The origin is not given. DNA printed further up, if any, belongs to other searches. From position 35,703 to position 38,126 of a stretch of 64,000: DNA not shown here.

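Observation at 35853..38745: FtsX/MacB-type ABC transporter with a giant periplasmic coiled-coil domain embedded between lptA and lpxC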

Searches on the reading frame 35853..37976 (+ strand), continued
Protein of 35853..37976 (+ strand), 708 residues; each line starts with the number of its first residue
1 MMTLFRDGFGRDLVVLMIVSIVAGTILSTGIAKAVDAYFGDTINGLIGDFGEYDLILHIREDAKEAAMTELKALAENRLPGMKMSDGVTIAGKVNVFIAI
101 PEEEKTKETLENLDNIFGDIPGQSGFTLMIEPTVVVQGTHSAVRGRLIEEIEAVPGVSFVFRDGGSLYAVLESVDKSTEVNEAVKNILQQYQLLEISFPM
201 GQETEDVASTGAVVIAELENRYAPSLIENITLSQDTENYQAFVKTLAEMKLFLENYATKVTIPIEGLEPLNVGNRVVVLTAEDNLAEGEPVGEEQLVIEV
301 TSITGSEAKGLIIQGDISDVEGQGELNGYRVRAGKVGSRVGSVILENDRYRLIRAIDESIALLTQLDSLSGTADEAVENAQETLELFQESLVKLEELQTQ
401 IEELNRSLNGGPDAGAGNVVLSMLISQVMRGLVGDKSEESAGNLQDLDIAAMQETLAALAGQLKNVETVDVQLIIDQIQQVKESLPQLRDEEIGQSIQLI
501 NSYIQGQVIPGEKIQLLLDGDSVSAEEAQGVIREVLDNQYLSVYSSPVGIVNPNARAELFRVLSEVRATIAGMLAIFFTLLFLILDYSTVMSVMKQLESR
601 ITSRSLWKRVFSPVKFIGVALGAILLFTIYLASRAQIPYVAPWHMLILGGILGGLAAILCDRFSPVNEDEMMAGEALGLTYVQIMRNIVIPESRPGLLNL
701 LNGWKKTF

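Call 46: search_solved_structures(query=A1, max_evalue=10)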
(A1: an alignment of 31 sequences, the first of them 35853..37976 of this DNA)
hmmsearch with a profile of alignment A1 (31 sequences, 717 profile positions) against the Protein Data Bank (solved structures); distinct sequences matched with E-value up to 10: 66 (the best 60 are shown).
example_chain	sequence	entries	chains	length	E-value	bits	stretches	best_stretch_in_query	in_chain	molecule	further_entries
1wyy_A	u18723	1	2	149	0.018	16.6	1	364-477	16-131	E2 Glycoprotein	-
6pfp_A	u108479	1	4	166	0.039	15.5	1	348-420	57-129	Myosin-7 fused to GP7 and EB1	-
6cvl_A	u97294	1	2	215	0.062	14.8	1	663-707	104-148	MetI transmembrane subunit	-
3dhw_A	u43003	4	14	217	0.062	14.8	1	663-707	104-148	D-methionine transport system permease protein metI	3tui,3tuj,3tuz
5ghe_A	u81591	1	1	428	0.069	14.7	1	352-493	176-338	Pesticidal crystal protein Cry6Aa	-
5kuc_A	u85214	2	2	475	0.082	14.4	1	352-491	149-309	Pesticidal crystal protein Cry6Aa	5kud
9cte_A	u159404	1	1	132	0.15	13.6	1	350-425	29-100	De novo protein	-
8q5h_K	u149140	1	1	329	0.16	13.5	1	347-420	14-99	Kinetochore scaffold 1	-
2bez_C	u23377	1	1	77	0.22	13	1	364-428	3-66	Spike glycoprotein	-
8h12_A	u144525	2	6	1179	0.24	12.9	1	364-460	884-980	Spike glycoprotein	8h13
8h14_A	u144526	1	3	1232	0.25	12.8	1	364-460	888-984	Spike glycoprotein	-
5zvm_A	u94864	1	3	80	0.25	12.8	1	364-427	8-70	Spike glycoprotein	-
7cot_A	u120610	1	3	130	0.32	12.5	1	368-477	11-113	Spike glycoprotein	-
6lxt_A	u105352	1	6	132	0.33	12.4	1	368-477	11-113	Spike protein S2, Spike protein S2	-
7sax_C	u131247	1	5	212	0.33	12.4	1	367-425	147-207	GldL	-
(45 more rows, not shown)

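Call 53: search_protein_families(library=pfam, proteins=[L073:4113-5189:+, L073:5210-6517:+, L073:6517-7347:+, L073:7334-8638:+, L073:8713-9705:+, L068:1442-3127:+, L068:5700-8381:+, L068:8371-8943:+, L068:8912-9571:+], max_evalue=0.001)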
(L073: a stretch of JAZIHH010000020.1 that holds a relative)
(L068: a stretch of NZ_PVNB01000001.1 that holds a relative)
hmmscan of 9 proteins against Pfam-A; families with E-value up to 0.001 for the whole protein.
L073:4113-5189:+ (359 aa): 1 family
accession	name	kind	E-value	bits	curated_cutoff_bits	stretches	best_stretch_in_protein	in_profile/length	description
PF02811.25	PHP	-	1.5e-05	25.8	26.4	1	74-110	2-40/164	PHP domain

L073:5210-6517:+ (436 aa): 1 family
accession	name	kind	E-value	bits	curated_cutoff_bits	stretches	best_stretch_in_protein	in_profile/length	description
PF04413.22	Glycos_transf_N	-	1.6e-55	187.9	23.9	1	48-213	14-179/179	3-Deoxy-D-manno-octulosonic-acid transferase (kdotransferase)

L073:6517-7347:+ (277 aa): 1 family
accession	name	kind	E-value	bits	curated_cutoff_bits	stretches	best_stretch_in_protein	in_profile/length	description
PF00793.26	DAHP_synth_1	-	8.1e-73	245.1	25.5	1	15-256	18-256/270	DAHP synthetase I family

L073:7334-8638:+ (435 aa): 2 families
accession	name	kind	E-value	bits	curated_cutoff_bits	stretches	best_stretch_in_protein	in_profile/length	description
PF04413.22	Glycos_transf_N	-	2e-40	138.7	23.9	1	46-212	14-179/179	3-Deoxy-D-manno-octulosonic-acid transferase (kdotransferase)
PF02350.25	Epimerase_2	-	6.6e-05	22.4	30.6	1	177-287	122-239/347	UDP-N-acetylglucosamine 2-epimerase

L073:8713-9705:+ (331 aa): 4 families
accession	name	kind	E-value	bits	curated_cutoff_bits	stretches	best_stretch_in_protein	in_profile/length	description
PF00535.33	Glycos_transf_2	-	4e-37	128.2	23.3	1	2-146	4-152/168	Glycosyl transferase family 2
PF10111.15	Glyco_tranf_2_2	-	6e-19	69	27.3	1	1-99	3-109/276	Glycosyltransferase like family 2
PF13641.12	Glyco_tranf_2_3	-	1.6e-12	48.4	27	1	1-106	6-120/230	Glycosyltransferase like family 2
PF13704.12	Glyco_tranf_2_4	-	0.00019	22.3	27.5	1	8-84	4-84/98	Glycosyl transferase family 2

L068:1442-3127:+ (562 aa): 2 families
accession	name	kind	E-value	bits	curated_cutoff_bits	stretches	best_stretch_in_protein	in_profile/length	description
PF00082.27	Peptidase_S8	-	2.2e-66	224.6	21.8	1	179-449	2-288/288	Subtilase family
PF22148.1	Fervidolysin_NPro-like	-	2e-14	54.1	21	1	70-141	9-81/81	Fervidolysin N-terminal prodomain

L068:5700-8381:+ (894 aa): 0 families

L068:8371-8943:+ (191 aa): 2 families
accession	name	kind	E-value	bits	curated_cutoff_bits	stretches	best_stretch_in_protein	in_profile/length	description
PF06835.18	LptC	-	5.5e-16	59.1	21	1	7-178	2-171/175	Lipopolysaccharide-assembly, LptC-related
PF03968.19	LptD_N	-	0.00067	20.3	20.4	0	58-129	30-101/113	LptA/(LptD N-terminal domain) LPS transport protein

L068:8912-9571:+ (220 aa): 3 families
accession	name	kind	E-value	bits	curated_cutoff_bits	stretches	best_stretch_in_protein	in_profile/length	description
PF03968.19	LptD_N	-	2.4e-08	34.6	20.4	1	73-206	2-112/113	LptA/(LptD N-terminal domain) LPS transport protein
PF13100.11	OstA_2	-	8e-08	32.5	21.2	0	173-217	17-61/158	OstA-like protein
PF06835.18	LptC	-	5.5e-07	29.8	21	0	73-128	87-146/175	Lipopolysaccharide-assembly, LptC-related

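Call 59: search_protein_families(library=pfam, proteins=[L038:5048-6544:-, L038:6624-7076:-, L038:7214-7816:+, L038:7865-8413:+, L038:8480-9652:-, L038:13735-14511:+, L038:14511-15422:+, L038:15568-16365:+, L038:17242-18369:+, L038:4033-5013:-], max_evalue=0.001)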
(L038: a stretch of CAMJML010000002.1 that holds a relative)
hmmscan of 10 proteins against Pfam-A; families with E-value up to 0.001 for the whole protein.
L038:5048-6544:- (498 aa): 2 families
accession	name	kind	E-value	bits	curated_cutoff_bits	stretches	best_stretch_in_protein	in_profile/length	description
PF01391.23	Collagen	-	2.1e-27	95.1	27.2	3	276-327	4-55/60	Collagen triple helix repeat (20 copies)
PF00386.27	C1q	-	1.4e-05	25.7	23.7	0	381-421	15-53/127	C1q domain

L038:6624-7076:- (150 aa): 0 families

L038:7214-7816:+ (201 aa): 1 family
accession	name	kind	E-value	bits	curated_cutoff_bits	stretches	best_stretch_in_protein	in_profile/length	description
PF00730.31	HhH-GPD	-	4.3e-16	59.6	26.2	1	44-175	1-97/108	HhH-GPD superfamily base excision DNA repair protein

L038:7865-8413:+ (183 aa): 3 families
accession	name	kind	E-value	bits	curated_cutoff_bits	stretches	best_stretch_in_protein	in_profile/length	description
PF02805.21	Ada_Zn_binding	-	1.7e-30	105.2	23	1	7-71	1-65/65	Metal binding domain of Ada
PF12833.13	HTH_18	-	1.7e-25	89.5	33.6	1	104-180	3-79/80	Helix-turn-helix domain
PF00165.29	HTH_AraC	-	5.4e-20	71.5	26.6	2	141-180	1-42/42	Bacterial regulatory helix-turn-helix proteins, AraC family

L038:8480-9652:- (390 aa): 3 families
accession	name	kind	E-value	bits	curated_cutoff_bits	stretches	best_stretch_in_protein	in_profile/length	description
PF13487.12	HD_5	-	7.4e-53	179.2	27.2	2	215-373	3-163/170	HD domain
PF01966.28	HD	-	1e-32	113.3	22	2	228-347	3-115/116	HD domain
PF08668.18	HDOD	-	8.7e-11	42.1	22.9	1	19-79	91-149/196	HDOD domain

L038:13735-14511:+ (259 aa): 3 families
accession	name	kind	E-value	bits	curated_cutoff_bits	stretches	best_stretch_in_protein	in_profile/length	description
PF00672.30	HAMP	-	1.7e-16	60.7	25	1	204-254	2-52/53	HAMP domain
PF12729.13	4HB_MCP_1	-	1.7e-12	47.7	27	1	3-167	2-169/181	Four helix bundle sensory module for signal transduction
PF19793.4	DUF6277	-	0.00071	20.2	32.8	0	86-177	8-93/117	Family of unknown function (DUF6277)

L038:14511-15422:+ (304 aa): 2 families
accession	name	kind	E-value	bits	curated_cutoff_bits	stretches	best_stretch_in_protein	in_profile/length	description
PF00015.26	MCPsignal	-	5.9e-51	173.2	34.6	1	74-256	3-171/172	Methyl-accepting chemotaxis protein (MCP) signalling domain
PF10046.14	BLOC1_2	-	1.4e-05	25.8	33.4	1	33-120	4-91/96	Biogenesis of lysosome-related organelles complex-1 subunit 2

L038:15568-16365:+ (266 aa): 1 family
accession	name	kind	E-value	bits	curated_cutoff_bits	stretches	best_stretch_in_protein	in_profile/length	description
PF00293.34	NUDIX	-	2.2e-25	89.7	21.1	1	141-260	4-134/134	NUDIX domain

L038:17242-18369:+ (376 aa): 9 families
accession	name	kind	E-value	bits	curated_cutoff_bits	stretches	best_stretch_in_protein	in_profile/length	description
PF07478.18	Dala_Dala_lig_C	-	1.4e-77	260.3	24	1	156-357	1-204/204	D-ala D-ala ligase C-terminus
PF01820.27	Dala_Dala_lig_N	-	6.5e-38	130.4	34.6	1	14-139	1-121/121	D-ala D-ala ligase N-terminus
PF02222.28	ATP-grasp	-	3.4e-11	43.6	27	1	156-326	2-160/179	ATP-grasp domain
PF02786.22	CPSase_L_D2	-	1.8e-10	41.2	19.8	1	149-327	1-178/211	Carbamoyl-phosphate synthase L chain, ATP binding domain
PF13535.11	ATP-grasp_4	-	1.6e-05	25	27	1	189-292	3-114/160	ATP-grasp domain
PF02655.19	ATP-grasp_3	-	2.2e-05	25.1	23.2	1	188-326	31-154/160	ATP-grasp domain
PF14397.11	ATPgrasp_ST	-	8.1e-05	22.4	31.4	0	149-218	21-92/278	Sugar-transfer associated ATP-grasp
PF08443.16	RimK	-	0.00021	21.4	21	0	149-339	3-177/188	RimK-like ATP-grasp domain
PF01071.24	GARS_A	-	0.00042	20.6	27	1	149-246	2-102/194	Phosphoribosylglycinamide synthetase, ATP-grasp (A) domain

L038:4033-5013:- (326 aa): 0 families

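Call 63: list_cluster_members(proteins=[P0159, P0151, P0149, P0150, P0163, P0181, P0108, P0113, P0046, P0001])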
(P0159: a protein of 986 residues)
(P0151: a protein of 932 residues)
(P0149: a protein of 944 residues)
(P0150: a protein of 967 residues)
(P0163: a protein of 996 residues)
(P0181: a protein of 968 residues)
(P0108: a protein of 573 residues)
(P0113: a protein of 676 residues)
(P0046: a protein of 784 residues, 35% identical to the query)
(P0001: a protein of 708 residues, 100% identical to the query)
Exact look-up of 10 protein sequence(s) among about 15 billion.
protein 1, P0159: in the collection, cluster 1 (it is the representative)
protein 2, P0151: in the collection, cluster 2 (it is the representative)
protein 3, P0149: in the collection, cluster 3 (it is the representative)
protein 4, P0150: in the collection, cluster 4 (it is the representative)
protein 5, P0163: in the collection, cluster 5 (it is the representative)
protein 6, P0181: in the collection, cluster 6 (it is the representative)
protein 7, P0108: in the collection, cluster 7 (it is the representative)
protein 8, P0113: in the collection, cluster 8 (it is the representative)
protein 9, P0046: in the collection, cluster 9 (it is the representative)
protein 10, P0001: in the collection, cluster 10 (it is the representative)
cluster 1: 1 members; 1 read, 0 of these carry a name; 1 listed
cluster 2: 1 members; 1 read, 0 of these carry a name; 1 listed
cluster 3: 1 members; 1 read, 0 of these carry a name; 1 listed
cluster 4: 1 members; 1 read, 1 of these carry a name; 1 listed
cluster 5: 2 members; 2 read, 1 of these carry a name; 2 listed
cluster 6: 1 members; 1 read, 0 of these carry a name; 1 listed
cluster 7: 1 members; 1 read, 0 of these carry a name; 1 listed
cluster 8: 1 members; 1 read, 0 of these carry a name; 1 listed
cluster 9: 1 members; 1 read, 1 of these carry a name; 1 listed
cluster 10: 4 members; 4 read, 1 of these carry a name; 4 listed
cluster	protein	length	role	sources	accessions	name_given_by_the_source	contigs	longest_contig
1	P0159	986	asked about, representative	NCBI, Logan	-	-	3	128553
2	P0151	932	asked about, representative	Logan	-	-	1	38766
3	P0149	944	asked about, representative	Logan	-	-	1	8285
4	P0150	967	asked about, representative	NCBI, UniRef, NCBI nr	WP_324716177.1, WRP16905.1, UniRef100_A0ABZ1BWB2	ATP-binding cassette domain-containing protein [Carboxydochorda subterranea] | ATP-binding cassette domain-containing protein n=1 Tax=Carboxydichorda subterranea ... | ATP-binding cassette domain-containing protein [Limnochorda sp. L945t]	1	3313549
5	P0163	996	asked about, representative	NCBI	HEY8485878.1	MAG TPA: ATP-binding cassette domain-containing protein [Limnochordales bacterium]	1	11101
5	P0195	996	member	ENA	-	-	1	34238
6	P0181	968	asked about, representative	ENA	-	-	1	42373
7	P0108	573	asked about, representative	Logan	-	-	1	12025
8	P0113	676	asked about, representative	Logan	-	-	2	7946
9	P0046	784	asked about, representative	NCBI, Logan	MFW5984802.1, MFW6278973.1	MAG: hypothetical protein ACOCQ1_00855 [Halanaerobiaceae bacterium]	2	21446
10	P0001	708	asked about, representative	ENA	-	-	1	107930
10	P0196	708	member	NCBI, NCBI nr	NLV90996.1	MAG: hypothetical protein GX030_01205 [Firmicutes bacterium] | hypothetical protein [Bacillota bacterium]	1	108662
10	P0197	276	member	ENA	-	-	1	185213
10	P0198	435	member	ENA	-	-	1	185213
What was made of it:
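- Checked: An identical protein is in NCBI (NLV90996.1, call 63).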

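Call 65: list_cluster_members(proteins=[P0109, P0111, P0114, P0115, P0119, P0120, P0122, P0125, P0126, P0130])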
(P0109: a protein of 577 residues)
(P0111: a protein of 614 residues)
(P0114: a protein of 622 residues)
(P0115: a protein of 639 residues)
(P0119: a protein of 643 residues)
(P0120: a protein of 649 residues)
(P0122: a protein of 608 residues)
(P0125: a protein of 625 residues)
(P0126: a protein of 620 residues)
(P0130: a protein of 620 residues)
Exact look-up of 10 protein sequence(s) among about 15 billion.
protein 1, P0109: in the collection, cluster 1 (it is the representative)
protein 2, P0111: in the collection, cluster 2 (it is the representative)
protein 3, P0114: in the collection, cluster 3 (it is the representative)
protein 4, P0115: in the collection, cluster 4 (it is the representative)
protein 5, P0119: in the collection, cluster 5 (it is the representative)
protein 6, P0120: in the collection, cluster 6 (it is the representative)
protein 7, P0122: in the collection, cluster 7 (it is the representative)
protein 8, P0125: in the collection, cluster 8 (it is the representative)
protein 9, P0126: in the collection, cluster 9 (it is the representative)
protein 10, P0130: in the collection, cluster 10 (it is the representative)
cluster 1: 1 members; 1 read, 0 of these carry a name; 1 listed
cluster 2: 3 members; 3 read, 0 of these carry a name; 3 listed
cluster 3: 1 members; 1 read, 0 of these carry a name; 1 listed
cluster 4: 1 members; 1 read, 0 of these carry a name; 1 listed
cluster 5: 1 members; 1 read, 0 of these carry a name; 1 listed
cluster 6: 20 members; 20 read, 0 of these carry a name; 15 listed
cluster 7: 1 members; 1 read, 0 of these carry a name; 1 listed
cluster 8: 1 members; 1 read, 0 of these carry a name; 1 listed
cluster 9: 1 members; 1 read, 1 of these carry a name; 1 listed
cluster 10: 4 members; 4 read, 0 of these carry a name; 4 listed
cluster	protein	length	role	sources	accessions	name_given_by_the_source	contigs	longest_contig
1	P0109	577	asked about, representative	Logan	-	-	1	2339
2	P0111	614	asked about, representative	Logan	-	-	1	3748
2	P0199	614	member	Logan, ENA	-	-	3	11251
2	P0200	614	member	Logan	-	-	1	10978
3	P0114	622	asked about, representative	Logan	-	-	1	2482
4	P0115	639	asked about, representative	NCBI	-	-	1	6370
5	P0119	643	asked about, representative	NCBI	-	-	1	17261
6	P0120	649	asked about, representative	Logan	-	-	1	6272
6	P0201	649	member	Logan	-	-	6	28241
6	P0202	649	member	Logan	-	-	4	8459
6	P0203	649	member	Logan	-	-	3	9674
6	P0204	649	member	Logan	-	-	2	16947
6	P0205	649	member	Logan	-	-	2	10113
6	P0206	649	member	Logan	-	-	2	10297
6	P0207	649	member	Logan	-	-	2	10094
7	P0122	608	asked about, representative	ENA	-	-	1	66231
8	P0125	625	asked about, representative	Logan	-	-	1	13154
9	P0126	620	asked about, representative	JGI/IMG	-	hypothetical protein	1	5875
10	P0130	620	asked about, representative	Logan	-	-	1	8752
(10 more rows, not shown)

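Call 66: find_encoding_contigs(protein=P0122, flank=10000, max_places=2)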
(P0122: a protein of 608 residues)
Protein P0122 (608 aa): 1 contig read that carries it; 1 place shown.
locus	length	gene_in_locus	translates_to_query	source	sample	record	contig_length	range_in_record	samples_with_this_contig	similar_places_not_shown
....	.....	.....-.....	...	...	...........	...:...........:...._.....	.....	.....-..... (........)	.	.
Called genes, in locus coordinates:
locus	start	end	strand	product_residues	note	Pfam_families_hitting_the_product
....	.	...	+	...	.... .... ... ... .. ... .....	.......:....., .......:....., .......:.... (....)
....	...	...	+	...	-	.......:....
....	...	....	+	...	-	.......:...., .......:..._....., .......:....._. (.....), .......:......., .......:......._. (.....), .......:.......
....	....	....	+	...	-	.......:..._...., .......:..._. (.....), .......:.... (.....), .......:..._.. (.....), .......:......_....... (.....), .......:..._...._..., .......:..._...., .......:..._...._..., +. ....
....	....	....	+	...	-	-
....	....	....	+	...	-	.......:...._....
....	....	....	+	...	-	-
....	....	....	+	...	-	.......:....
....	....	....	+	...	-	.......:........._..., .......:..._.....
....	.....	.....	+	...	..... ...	-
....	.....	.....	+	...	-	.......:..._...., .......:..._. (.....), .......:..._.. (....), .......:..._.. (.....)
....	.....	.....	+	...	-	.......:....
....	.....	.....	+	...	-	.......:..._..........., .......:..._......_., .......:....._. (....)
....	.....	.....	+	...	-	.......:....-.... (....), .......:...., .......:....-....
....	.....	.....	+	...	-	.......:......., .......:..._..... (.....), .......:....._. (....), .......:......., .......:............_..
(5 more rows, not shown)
